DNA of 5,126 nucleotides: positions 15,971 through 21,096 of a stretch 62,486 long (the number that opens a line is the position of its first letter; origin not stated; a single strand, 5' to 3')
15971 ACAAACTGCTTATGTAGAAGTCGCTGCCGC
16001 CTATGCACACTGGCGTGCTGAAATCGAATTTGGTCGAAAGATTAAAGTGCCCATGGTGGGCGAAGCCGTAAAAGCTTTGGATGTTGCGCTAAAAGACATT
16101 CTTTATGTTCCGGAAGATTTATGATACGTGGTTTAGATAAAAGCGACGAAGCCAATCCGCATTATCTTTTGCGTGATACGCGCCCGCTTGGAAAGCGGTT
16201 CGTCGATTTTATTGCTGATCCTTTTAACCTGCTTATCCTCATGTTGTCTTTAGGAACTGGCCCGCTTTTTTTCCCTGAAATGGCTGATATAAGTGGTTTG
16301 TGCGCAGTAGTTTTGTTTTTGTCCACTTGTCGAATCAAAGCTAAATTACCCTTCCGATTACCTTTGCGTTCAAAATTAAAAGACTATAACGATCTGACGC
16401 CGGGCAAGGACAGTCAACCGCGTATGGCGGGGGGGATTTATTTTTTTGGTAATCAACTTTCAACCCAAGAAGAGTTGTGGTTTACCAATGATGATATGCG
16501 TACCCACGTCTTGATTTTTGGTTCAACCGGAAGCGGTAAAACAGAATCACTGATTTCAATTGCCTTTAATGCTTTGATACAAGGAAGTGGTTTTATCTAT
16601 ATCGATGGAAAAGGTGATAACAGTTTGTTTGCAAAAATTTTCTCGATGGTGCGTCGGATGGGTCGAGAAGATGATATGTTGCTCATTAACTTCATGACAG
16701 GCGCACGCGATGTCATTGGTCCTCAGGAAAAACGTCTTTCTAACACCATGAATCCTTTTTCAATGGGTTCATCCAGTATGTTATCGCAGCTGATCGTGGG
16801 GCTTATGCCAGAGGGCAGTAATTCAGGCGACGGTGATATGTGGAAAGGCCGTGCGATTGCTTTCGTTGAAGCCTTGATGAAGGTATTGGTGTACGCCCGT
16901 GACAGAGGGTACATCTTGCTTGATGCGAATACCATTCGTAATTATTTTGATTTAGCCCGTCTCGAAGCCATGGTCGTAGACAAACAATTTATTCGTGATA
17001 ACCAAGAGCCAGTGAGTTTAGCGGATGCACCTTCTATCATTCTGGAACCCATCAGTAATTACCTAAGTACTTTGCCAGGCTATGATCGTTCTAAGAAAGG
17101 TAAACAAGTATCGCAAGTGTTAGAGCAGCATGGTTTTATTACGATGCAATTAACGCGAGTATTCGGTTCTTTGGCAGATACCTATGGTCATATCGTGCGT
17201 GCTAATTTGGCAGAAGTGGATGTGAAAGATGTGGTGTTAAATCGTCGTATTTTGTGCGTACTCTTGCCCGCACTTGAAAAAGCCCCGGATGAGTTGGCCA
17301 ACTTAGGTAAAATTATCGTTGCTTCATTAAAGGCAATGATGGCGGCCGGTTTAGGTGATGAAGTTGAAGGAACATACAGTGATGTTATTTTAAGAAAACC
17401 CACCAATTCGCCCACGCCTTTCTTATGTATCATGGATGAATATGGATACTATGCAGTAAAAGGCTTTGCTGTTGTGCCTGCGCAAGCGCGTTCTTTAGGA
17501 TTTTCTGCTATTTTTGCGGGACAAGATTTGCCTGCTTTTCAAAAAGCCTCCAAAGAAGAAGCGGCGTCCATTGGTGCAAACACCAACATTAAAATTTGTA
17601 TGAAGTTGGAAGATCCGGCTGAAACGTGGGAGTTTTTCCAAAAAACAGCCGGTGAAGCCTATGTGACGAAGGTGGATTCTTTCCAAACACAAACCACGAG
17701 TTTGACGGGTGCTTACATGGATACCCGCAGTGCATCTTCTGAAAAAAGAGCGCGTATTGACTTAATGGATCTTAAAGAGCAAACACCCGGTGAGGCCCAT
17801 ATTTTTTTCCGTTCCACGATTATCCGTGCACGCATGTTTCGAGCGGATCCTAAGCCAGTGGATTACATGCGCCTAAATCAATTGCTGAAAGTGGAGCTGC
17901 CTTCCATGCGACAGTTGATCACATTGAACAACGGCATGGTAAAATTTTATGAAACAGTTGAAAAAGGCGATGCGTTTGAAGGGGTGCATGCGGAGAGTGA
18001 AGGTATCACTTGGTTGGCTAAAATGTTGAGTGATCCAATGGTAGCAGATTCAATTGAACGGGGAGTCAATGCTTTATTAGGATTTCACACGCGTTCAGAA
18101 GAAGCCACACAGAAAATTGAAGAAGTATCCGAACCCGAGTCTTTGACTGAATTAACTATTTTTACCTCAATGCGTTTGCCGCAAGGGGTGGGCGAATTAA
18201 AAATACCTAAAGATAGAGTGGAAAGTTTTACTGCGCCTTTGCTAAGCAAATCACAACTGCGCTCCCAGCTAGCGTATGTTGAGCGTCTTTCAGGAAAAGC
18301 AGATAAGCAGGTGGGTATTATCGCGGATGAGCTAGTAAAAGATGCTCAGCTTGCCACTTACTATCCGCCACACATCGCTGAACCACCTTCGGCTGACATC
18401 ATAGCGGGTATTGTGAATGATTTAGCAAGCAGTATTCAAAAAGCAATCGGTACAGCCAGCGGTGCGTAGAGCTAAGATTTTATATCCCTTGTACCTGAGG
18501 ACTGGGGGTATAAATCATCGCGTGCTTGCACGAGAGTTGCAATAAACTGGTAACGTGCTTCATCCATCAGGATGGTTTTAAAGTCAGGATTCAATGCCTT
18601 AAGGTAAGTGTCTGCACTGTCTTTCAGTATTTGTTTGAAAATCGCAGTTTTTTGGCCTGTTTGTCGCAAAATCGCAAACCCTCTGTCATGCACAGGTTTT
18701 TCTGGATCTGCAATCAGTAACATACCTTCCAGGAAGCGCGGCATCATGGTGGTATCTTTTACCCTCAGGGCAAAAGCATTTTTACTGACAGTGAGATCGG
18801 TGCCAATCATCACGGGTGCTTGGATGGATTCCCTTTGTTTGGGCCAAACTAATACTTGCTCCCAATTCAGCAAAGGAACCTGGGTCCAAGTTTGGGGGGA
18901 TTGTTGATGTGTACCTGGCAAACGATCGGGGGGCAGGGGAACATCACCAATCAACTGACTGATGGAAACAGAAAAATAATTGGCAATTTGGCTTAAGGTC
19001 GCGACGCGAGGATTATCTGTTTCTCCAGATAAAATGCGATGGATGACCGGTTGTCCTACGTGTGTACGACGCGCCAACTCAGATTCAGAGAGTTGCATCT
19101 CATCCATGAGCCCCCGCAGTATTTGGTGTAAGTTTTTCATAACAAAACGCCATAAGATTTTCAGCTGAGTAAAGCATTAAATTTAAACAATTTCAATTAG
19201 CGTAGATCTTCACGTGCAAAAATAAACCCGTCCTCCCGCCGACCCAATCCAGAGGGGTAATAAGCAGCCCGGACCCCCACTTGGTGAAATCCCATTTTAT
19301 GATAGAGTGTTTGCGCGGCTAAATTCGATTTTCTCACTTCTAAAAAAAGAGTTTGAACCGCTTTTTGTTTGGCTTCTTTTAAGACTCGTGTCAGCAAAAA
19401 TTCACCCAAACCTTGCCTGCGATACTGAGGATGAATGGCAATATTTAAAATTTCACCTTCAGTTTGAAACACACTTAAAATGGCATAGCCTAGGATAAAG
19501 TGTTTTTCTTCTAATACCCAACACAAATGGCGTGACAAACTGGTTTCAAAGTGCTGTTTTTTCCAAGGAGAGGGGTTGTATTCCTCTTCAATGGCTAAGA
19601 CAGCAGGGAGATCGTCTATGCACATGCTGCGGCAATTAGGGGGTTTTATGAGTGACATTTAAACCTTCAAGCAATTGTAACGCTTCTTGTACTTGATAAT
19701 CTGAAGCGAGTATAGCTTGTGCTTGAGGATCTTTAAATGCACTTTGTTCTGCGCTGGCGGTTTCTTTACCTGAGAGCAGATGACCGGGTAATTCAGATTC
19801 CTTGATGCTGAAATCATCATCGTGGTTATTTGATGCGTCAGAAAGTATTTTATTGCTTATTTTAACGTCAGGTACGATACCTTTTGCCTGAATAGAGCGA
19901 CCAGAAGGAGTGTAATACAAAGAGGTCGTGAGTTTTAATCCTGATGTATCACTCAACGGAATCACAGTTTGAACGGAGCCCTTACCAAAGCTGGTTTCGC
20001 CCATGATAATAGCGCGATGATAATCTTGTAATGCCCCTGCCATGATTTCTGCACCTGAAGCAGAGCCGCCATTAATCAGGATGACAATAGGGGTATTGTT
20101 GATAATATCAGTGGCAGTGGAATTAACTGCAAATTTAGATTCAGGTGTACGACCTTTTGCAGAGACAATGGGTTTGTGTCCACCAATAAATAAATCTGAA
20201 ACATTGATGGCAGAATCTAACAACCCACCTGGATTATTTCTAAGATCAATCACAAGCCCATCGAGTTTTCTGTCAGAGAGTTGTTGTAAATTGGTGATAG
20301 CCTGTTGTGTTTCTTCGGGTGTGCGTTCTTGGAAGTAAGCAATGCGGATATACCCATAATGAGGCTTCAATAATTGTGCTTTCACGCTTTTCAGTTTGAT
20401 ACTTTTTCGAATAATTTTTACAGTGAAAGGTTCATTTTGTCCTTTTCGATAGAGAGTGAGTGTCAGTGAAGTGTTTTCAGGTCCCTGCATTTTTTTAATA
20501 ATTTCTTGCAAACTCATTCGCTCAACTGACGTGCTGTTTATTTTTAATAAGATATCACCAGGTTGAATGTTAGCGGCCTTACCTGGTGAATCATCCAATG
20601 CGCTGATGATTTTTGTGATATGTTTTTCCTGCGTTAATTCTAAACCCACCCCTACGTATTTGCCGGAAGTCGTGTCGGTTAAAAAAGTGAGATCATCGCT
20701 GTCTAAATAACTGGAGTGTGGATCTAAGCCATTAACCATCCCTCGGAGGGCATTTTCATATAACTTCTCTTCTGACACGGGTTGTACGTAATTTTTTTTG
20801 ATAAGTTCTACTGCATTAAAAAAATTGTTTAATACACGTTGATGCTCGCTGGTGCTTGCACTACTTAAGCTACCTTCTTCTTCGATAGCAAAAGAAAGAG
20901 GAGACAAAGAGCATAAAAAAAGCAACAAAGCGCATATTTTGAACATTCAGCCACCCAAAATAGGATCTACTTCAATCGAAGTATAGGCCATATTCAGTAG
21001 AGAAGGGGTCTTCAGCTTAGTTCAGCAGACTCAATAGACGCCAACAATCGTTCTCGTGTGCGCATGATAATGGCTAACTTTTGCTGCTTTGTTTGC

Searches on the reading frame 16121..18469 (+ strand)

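Call 19: search_protein_families(library=ncbifam, proteins=[window:16121-18469:+], max_evalue=0.00001)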
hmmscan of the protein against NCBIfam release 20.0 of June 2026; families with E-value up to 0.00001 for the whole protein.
window:16121-18469:+ (782 aa): 5 families
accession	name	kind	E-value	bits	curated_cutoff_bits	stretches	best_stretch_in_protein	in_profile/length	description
NF041447.1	TrbC_conju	equivalog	7.9e-110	368.3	800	1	32-602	20-602/685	F-type conjugative transfer protein TrbC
TIGR03743.1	SXT_TraD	subfamily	3.6e-16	58.7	366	1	95-190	144-238/636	conjugative transfer system coupling protein TraD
NF045973.1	conju_CD1115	equivalog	3.9e-11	42.5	250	0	123-261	20-149/442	VirD4-like conjugal transfer protein, CD1115 family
NF041017.1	DNA_import_CedB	equivalog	4.3e-07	28.9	700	1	102-166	250-315/590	DNA import protein CedB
TIGR03754.1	conj_TOL_TraD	equivalog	8.7e-07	27.8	647.55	1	99-189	153-242/643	type IV conjugative transfer system coupling protein TraD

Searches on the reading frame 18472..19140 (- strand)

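Call 63: search_protein_families(library=pfam, proteins=[window:18472-19140:-], max_evalue=0.001)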
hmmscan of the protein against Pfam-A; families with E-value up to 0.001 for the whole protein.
window:18472-19140:- (222 aa): 4 families
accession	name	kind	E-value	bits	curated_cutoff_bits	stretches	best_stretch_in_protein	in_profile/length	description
PF00717.28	Peptidase_S24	-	8.3e-13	48.5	23.3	1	101-203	13-115/116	Peptidase S24-like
PF13443.12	HTH_26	-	9.8e-10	39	22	1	8-68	2-62/63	Cro/C1-type HTH DNA-binding domain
PF01381.28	HTH_3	-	1.5e-07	31.8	23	1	11-62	4-54/55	Helix-turn-helix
PF13560.12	HTH_31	-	0.00017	22.3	27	1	8-59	6-57/64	Helix-turn-helix domain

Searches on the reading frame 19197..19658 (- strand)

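Call 63: search_protein_families(library=pfam, proteins=[window:19197-19658:-], max_evalue=0.001)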
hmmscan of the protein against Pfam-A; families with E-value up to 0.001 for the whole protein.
window:19197-19658:- (153 aa): 6 families
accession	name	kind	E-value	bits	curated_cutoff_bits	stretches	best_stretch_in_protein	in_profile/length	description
PF00583.31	Acetyltransf_1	-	8.7e-20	71.6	20.7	1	20-124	4-116/116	Acetyltransferase (GNAT) family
PF13508.13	Acetyltransf_7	-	8.5e-16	58.5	27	1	43-125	2-83/84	Acetyltransferase (GNAT) domain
PF13673.13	Acetyltransf_10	-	5.1e-15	56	23.6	1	40-129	25-112/128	Acetyltransferase (GNAT) domain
PF08445.16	FR47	-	1.1e-08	35.4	22.1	1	66-127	20-80/86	FR47-like protein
PF13302.13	Acetyltransf_3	-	1.6e-07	32.5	25.4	1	15-125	10-138/138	Acetyltransferase (GNAT) domain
PF23209.2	IDM1_C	-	0.00058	20.4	33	1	40-127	29-115/140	Increased DNA methylation 1, C-terminal domain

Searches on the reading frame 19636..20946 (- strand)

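Call 19: search_protein_families(library=ncbifam, proteins=[window:19636-20946:-], max_evalue=0.00001)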
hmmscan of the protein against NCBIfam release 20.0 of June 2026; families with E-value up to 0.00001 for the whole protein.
window:19636-20946:- (436 aa): 12 families
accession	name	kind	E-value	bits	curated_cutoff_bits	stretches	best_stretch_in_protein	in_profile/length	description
TIGR00225.1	prc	subfamily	1.9e-94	316.5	218.6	1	50-371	1-322/335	C-terminal processing peptidase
TIGR03900.1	prc_long_Delta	hypoth_equivalog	1.7e-86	291.1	660.95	1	43-404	84-447/973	MXAN_5808 family serine peptidase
NF045589.1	Cterm_S41_CtpB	exception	4.5e-78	262.7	633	1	47-364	69-381/416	carboxyl-terminal processing protease CtpB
NF052377.1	lmo1851_S41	exception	8.4e-78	262.1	725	1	5-365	14-369/468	lmo1851 family serine protease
NF045588.1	Cterm_S41_CtpA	exception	3.3e-73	246.9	625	1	5-373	13-386/401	carboxyl-terminal processing protease CtpA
NF045590.1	Cterm_S41_CtpC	exception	1e-72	245.3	665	1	49-364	65-379/418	carboxyl-terminal processing protease CtpC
NF045591.1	Cterm_S41_CtpZ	exception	3.2e-70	236.9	525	1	63-377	75-388/403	carboxyl-terminal processing protease CtpZ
NF051464.1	tail_spec_CT441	exception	9.5e-59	199.7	700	1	51-366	200-528/645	tail-specific protease Tsp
NF008388.1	PRK11186.1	exception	3.3e-39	134.8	825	1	53-370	202-533/663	carboxy terminal-processing peptidase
NF033424.1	chlamy_CPAF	equivalog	6.4e-17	61.3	250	1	284-364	456-539/564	protease-like activity factor CPAF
NF058627.1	S41_Gfo1087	equivalog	9.5e-12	44.6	455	1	52-325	72-369/489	GFO_1087 family putative carboxy terminal peptidase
TIGR02037.1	degP_htrA_DO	subfamily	6.5e-06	25.3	416.2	0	115-191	265-340/434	Do family serine endopeptidase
